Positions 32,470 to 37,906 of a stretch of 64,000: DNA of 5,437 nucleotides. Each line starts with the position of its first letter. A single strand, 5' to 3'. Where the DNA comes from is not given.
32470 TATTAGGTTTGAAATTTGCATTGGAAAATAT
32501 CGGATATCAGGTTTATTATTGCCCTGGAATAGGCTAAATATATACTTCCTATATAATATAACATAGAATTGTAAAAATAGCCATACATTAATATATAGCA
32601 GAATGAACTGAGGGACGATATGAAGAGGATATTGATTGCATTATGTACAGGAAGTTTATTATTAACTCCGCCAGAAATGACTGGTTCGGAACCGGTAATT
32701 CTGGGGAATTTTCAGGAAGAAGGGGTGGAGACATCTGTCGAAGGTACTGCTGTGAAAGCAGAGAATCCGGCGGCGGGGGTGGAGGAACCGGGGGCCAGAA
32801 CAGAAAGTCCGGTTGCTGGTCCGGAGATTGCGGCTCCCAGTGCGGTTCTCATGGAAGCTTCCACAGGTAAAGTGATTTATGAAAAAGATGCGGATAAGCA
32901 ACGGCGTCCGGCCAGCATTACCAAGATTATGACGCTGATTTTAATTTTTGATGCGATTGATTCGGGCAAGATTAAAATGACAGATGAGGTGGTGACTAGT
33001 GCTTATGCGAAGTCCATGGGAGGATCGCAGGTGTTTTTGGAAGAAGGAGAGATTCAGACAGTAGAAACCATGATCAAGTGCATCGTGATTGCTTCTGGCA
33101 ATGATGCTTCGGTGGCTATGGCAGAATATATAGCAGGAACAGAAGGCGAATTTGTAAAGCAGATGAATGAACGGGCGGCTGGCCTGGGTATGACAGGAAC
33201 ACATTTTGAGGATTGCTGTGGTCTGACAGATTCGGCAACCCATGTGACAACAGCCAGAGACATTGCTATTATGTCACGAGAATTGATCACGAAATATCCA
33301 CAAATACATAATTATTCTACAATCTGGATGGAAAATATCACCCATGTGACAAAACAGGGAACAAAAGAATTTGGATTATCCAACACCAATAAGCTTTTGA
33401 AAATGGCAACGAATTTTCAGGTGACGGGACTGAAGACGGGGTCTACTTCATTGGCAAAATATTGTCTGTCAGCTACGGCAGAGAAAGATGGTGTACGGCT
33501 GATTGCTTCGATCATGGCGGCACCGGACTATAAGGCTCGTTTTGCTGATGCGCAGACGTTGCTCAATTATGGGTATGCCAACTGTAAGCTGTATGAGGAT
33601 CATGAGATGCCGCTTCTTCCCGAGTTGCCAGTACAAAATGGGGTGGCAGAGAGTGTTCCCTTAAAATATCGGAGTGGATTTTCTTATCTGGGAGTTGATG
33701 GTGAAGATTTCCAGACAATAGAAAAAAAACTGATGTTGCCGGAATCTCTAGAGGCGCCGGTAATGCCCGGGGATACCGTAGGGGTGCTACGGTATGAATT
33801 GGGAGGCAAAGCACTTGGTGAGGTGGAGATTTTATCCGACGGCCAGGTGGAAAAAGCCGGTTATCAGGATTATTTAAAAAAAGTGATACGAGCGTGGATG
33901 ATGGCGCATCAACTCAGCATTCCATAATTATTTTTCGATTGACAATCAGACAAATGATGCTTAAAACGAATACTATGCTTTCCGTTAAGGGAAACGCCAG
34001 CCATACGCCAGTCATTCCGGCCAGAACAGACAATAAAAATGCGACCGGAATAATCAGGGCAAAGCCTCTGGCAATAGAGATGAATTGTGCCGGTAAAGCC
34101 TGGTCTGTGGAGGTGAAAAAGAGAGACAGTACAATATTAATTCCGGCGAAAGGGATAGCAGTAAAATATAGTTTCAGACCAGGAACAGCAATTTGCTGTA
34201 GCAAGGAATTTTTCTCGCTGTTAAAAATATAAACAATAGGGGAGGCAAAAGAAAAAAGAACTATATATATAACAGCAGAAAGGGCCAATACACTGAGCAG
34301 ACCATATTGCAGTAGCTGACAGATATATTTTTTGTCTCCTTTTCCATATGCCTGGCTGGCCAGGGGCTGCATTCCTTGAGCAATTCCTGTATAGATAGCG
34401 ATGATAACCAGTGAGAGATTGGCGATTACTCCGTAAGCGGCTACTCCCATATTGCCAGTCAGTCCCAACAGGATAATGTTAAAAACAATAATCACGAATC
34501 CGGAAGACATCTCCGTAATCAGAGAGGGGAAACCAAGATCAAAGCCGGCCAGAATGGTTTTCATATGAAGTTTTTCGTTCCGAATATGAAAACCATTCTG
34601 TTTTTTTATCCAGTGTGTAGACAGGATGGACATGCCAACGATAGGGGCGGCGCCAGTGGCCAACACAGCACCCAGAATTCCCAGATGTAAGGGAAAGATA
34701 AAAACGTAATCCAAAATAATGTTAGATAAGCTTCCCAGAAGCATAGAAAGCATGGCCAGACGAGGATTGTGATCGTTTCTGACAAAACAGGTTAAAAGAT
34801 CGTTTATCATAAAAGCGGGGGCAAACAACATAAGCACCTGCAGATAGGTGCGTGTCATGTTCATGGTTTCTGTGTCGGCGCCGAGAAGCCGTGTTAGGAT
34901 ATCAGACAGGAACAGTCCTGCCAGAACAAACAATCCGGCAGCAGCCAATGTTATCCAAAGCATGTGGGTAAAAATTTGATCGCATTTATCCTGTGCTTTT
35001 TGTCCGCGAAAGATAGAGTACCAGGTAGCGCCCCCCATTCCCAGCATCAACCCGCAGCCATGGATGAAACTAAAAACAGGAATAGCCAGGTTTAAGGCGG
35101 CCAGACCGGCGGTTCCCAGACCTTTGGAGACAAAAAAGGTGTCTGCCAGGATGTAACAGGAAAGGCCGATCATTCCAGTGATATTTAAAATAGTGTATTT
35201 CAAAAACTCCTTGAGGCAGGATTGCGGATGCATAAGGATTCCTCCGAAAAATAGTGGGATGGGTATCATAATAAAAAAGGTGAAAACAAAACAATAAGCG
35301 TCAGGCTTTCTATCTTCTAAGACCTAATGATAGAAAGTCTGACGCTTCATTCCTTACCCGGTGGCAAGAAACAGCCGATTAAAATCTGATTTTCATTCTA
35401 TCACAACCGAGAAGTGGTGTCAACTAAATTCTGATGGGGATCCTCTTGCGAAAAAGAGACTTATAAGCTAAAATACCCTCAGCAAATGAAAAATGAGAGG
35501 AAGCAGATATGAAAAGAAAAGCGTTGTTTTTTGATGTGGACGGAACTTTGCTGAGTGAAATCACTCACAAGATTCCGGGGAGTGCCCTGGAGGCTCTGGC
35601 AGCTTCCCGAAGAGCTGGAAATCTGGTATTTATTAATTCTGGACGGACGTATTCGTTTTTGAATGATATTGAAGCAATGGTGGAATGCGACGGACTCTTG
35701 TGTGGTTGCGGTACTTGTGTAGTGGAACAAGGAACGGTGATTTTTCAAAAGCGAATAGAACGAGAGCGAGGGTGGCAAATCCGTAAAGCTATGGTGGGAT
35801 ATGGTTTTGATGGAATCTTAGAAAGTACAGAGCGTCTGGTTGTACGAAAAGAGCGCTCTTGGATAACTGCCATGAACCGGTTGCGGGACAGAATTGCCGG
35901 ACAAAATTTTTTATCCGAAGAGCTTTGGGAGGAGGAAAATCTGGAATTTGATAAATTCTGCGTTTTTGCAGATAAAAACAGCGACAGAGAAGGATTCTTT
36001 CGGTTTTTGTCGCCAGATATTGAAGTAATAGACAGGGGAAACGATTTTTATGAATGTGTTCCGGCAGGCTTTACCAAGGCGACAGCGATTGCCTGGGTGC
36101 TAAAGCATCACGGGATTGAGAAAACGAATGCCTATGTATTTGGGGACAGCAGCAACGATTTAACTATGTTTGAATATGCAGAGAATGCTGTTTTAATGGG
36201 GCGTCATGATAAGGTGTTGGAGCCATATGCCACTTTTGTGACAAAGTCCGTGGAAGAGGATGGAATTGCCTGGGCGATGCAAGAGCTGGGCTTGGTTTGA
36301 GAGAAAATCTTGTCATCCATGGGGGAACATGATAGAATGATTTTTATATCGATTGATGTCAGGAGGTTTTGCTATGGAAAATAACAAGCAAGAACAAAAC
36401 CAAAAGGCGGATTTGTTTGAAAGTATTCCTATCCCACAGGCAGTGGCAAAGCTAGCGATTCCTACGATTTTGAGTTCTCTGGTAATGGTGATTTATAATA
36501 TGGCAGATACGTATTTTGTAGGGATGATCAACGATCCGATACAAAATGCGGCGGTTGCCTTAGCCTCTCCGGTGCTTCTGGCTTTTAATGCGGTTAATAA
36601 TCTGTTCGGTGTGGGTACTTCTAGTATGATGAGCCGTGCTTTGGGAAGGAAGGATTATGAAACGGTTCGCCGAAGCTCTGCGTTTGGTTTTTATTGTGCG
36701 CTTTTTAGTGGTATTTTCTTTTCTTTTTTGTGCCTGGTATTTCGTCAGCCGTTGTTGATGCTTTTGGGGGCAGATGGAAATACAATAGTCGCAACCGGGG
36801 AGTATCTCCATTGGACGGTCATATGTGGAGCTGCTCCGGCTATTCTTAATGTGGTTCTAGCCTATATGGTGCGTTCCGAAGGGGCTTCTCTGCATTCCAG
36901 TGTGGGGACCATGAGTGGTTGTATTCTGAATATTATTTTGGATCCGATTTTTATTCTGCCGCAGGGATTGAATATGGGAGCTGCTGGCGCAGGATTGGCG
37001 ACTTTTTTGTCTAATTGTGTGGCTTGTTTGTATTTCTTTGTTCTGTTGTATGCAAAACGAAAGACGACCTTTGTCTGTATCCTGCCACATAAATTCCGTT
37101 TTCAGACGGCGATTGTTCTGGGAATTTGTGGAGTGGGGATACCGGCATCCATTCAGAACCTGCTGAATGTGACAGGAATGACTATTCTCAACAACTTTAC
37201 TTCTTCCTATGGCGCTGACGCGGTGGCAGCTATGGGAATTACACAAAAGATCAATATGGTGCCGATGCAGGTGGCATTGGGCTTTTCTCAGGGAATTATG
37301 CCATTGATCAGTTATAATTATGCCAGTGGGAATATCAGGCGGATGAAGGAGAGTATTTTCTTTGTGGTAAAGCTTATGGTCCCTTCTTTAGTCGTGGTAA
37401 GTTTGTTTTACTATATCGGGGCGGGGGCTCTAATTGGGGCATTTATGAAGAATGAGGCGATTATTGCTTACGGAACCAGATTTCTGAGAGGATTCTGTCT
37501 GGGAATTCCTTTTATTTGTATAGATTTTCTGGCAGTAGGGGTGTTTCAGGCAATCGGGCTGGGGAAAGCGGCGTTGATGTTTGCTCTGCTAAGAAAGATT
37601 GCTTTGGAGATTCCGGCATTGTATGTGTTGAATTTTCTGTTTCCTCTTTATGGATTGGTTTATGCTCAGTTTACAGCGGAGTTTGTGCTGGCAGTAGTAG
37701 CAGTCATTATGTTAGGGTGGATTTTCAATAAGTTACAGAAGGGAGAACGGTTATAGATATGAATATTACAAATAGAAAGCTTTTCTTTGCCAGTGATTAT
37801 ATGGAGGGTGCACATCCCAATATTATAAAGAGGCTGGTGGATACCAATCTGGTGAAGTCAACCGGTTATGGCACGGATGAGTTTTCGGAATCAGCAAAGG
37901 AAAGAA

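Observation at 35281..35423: Probable guanidine-IV riboswitch controlling a MATE exporter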

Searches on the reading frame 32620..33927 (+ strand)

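Call 14: search_protein_families(library=ncbifam, proteins=[window:32620-33927:+])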
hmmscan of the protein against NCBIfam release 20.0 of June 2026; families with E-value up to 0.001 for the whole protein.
window:32620-33927:+ (435 aa): 7 families
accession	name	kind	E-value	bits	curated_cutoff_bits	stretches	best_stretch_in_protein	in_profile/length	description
NF008489.0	PRK11397.1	equivalog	2.9e-52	177.7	610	1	62-418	27-380/389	serine-type D-Ala-D-Ala carboxypeptidase DacD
NF008059.0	PRK10793.1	equivalog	2e-48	165.1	694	1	66-412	40-383/403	D-alanyl-D-alanine carboxypeptidase DacA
NF007445.0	PRK10001.1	equivalog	1.9e-47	161.9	765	1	61-418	28-382/400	serine-type D-Ala-D-Ala carboxypeptidase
NF038273.1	strep_PBP3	exception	2e-47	162.1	490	1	69-393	25-366/407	D-alanyl-D-alanine carboxypeptidase PBP3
NF038258.2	PBP4_Staph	exception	7.6e-44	150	500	1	72-310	40-288/366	penicillin-binding protein PBP4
NF008668.0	PRK11669.1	equivalog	1.8e-29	102.9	294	1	64-315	38-277/316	D-alanyl-D-alanine endopeptidase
NF000471.1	vanY_of_D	exception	2.6e-17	63.1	625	1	52-314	79-347/354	transpeptidase-like D-Ala-D-Ala carboxypeptidase VanY-D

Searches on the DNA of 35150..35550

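Call 4: search_rna_families(source=window, start=35150, end=35550, threshold=evalue, max_evalue=10, show_alignments=6)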
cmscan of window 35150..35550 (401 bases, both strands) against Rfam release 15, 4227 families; matches with E-value up to 10: 12.
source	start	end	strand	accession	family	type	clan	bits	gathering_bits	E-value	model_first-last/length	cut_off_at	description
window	35182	35353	+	RF01606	plasmodium_snoR31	Gene; snRNA; snoRNA; HACA-box;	-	24.7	60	0.34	1-145/145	no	small nucleolar RNA snoR31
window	35296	35345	-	RF03566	mir-4875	Gene; miRNA;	-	21.6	90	0.066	1-73/73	no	mir-4875 microRNA precursor family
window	35298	35347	+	RF03566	mir-4875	Gene; miRNA;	-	21.1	90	0.088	1-73/73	no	mir-4875 microRNA precursor family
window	35375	35491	+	RF02748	FtrB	Gene; sRNA;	-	21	66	0.42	1-115/115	no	Francisella sRNA B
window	35295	35349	-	RF04157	MIR9486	Gene; miRNA;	-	20.3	100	0.12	1-119/119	no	MIR9486 microRNA precursor family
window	35295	35347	+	RF03786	mir-9449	Gene; miRNA;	-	19.3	100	0.35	1-68/68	no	mir-9449 microRNA precursor family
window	35237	35355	+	RF04339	Plastid-psbJ-3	Cis-reg;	CL00152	19.2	61.7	0.73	1-125/125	no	Plastid-psbJ-3 3UTR RNA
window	35408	35475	-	RF02753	ES173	Gene; sRNA;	-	18.6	90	0.46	1-64/64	no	ES173 sRNA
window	35283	35395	+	RF00616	LhrC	Gene; sRNA;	CL00114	18.4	110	2.7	1-111/111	no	Listeria LhrC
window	35297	35346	-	RF04300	mir-39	Gene; miRNA;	CL00088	16.8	62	2.2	1-74/74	no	mir-39 microRNA precursor family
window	35296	35347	+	RF04265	mir-4650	Gene; miRNA;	-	16.2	80.7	1.5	15-83/97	no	mir-4650 microRNA precursor family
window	35296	35357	+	RF04343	Plastid-psbA-2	Cis-reg;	CL00153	14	55.8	9.8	1-60/60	no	Plastid-psbA-2 3UTR RNA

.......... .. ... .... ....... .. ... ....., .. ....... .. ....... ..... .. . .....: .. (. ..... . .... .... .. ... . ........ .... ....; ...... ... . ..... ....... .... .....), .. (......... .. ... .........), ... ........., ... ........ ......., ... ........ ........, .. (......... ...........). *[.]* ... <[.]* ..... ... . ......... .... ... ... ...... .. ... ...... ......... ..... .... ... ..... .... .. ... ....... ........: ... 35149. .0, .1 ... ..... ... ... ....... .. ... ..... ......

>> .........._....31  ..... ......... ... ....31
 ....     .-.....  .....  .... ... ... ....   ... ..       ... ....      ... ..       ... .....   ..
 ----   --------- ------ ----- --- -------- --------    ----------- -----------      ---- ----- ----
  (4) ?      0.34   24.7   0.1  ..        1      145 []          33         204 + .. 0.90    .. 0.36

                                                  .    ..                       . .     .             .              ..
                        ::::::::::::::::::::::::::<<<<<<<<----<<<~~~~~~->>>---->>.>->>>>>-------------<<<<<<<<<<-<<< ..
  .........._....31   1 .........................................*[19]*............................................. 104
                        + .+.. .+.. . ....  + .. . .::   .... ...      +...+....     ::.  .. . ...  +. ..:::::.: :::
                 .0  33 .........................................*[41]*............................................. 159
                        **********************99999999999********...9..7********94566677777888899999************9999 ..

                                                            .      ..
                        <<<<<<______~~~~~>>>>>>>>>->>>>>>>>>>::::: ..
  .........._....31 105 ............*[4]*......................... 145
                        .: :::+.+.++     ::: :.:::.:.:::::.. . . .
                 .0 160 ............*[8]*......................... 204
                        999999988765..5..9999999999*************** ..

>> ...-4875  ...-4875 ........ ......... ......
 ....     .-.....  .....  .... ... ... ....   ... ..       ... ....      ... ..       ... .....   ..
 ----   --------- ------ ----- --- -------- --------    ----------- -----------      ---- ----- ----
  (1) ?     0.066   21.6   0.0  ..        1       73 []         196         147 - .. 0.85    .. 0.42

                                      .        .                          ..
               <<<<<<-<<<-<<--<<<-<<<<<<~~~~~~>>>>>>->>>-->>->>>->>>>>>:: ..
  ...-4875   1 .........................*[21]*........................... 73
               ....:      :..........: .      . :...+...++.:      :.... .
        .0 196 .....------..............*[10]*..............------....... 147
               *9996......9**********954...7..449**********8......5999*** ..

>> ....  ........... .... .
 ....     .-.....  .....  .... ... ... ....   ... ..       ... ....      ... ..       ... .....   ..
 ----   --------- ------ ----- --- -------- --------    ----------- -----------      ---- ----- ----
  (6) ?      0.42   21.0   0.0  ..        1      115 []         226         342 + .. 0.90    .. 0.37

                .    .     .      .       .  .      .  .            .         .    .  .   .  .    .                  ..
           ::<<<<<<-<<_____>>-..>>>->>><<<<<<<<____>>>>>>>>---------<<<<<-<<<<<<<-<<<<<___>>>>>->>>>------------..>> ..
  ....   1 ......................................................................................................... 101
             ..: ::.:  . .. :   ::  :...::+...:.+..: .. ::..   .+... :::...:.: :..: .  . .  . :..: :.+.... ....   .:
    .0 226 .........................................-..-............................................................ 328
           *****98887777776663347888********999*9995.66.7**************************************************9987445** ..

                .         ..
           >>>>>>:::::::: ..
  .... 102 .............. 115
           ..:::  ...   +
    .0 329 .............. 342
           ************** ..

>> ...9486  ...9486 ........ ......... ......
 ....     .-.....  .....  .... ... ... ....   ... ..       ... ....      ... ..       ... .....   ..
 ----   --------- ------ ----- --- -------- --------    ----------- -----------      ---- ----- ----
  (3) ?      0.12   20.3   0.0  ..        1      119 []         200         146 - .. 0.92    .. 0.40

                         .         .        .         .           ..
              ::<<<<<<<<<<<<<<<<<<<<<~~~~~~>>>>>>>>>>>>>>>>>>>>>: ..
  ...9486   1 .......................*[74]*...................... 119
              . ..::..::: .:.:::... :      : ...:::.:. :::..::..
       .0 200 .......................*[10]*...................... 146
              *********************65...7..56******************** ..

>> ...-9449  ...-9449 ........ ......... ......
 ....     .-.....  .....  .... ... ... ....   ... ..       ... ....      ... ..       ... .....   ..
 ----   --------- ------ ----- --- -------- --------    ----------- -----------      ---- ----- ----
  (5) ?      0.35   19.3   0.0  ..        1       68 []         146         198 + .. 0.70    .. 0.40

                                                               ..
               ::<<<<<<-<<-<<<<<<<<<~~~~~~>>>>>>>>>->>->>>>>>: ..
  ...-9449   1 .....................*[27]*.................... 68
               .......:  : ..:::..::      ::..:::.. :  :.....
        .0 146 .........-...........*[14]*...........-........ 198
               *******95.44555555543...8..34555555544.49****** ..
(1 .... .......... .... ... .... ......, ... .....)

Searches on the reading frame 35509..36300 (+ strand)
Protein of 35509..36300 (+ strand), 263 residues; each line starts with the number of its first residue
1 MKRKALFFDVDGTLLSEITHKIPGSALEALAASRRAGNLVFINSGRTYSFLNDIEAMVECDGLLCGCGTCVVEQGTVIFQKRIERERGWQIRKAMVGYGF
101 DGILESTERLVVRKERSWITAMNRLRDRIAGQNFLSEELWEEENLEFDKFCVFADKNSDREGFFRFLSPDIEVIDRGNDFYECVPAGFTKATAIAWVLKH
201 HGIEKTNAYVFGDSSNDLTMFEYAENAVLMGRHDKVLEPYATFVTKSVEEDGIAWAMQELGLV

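Call 14: search_protein_families(library=ncbifam, proteins=[window:35509-36300:+])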
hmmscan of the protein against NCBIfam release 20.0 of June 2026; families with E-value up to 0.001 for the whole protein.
window:35509-36300:+ (263 aa): 22 families
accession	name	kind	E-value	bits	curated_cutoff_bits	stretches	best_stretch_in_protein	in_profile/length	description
TIGR00099.1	Cof-subfamily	subfamily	3.4e-37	128.4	137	1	6-256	2-255/256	Cof-type HAD-IIB family hydrolase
TIGR01484.1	HAD-SF-IIB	subfamily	4.3e-22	79.3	41.8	1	5-230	1-221/221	HAD-IIB family hydrolase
NF045966.1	YcsE_rel_Pase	equivalog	1.4e-17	64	220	1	4-263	3-265/265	YcsE-related riboflavin metabolism phosphatase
NF007806.0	PRK10513.1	equivalog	3.1e-17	62.9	273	1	180-259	187-266/270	sugar-phosphatase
TIGR01487.1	Pglycolate_arch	equivalog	4.1e-16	59.5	122.75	2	171-253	130-211/215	phosphoglycolate phosphatase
NF002245.0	PRK01158.1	equivalog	4.1e-15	55.7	198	1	1-260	1-228/233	phosphoglycolate phosphatase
TIGR01482.1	SPP-subfamily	subfamily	1.1e-13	51.3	107.15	1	8-252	3-212/225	sucrose-phosphate phosphatase subfamily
TIGR01486.1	HAD-SF-IIB-MPGP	subfamily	1.7e-12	47.3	164.75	1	6-256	2-250/257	mannosyl-3-phosphoglycerate phosphatase family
NF007821.0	PRK10530.1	equivalog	1.7e-12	47.2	274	2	186-257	196-267/272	pyridoxal phosphatase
NF011705.0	PRK15126.1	equivalog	1.8e-09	37.3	336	1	7-232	6-231/272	HMP-PP phosphatase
TIGR01490.1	HAD-SF-IB-hyp1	subfamily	1.3e-08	35.3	98.3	1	189-232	155-198/202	HAD-IB family hydrolase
TIGR02463.1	MPGP_rel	hypoth_equivalog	1.9e-08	34.4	282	1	7-229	3-214/216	mannosyl-3-phosphoglycerate phosphatase-related protein YedP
NF001218.0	PRK00192.1-5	equivalog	1.1e-07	31.7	362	0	151-229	153-233/275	mannosyl-3-phosphoglycerate phosphatase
TIGR02461.1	osmo_MPG_phos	equivalog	1.7e-07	31.6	244.35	0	177-230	172-226/227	mannosyl-3-phosphoglycerate phosphatase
NF001216.0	PRK00192.1-2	equivalog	7.7e-07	28.8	353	1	6-231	9-224/275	mannosyl-3-phosphoglycerate phosphatase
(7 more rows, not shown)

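Call 59: search_protein_families(library=pfam, proteins=[window:35509-36300:+], max_evalue=0.00001)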
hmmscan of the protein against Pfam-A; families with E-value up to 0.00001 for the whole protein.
window:35509-36300:+ (263 aa): 2 families
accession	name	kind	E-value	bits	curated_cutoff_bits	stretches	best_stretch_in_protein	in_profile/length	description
PF08282.18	Hydrolase_3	-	3e-38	132.5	20.9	1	6-257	1-255/255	haloacid dehalogenase-like hydrolase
PF05116.19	S6PP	-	2.6e-09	37.5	20.3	1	172-236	148-212/247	Sucrose-6F-phosphate phosphohydrolase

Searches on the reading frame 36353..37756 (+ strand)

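Call 14: search_protein_families(library=ncbifam, proteins=[window:36353-37756:+])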
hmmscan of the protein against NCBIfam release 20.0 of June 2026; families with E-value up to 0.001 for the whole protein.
window:36353-37756:+ (467 aa): 8 families
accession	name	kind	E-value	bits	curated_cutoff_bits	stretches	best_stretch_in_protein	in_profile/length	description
NF000131.1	MATE_multi_MepA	equivalog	7.2e-58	196.9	850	1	20-455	7-435/451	multidrug efflux MATE transporter MepA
TIGR00797.1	matE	subfamily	2.7e-47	161.5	147.4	1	37-431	1-389/396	MATE family efflux transporter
NF007130.1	PRK09575.1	equivalog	6.4e-31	108.1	445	1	29-454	6-427/435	MATE family efflux transporter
NF041801.1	MATE_SolL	equivalog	1e-26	93.8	780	1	26-455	17-447/458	solanimycin export family MATE transporter SolL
NF000217.1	MATE_multi_FepA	equivalog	3.1e-17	62.7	900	1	31-451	17-432/443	multidrug efflux MATE transporter FepA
NF007562.1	PRK10189.1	equivalog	4.6e-10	38.8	465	1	31-369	29-370/470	EmmdR/YeeO family multidrug/toxin efflux MATE transporter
NF007690.0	PRK10367.1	equivalog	6.1e-10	38.6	409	1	29-228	9-205/441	MATE family efflux transporter DinF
NF041358.1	GntT_guanitoxin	equivalog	1.8e-09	37.1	525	1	32-353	16-329/438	guanitoxin biosynthesis MATE family efflux transporter GntT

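Call 59: search_protein_families(library=pfam, proteins=[window:36353-37756:+], max_evalue=0.00001)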
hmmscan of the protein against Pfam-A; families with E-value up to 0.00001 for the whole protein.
window:36353-37756:+ (467 aa): 1 family
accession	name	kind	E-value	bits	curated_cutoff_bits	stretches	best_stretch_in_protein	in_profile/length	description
PF01554.23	MatE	-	2.3e-43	148.1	24.9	2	37-199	1-161/161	MatE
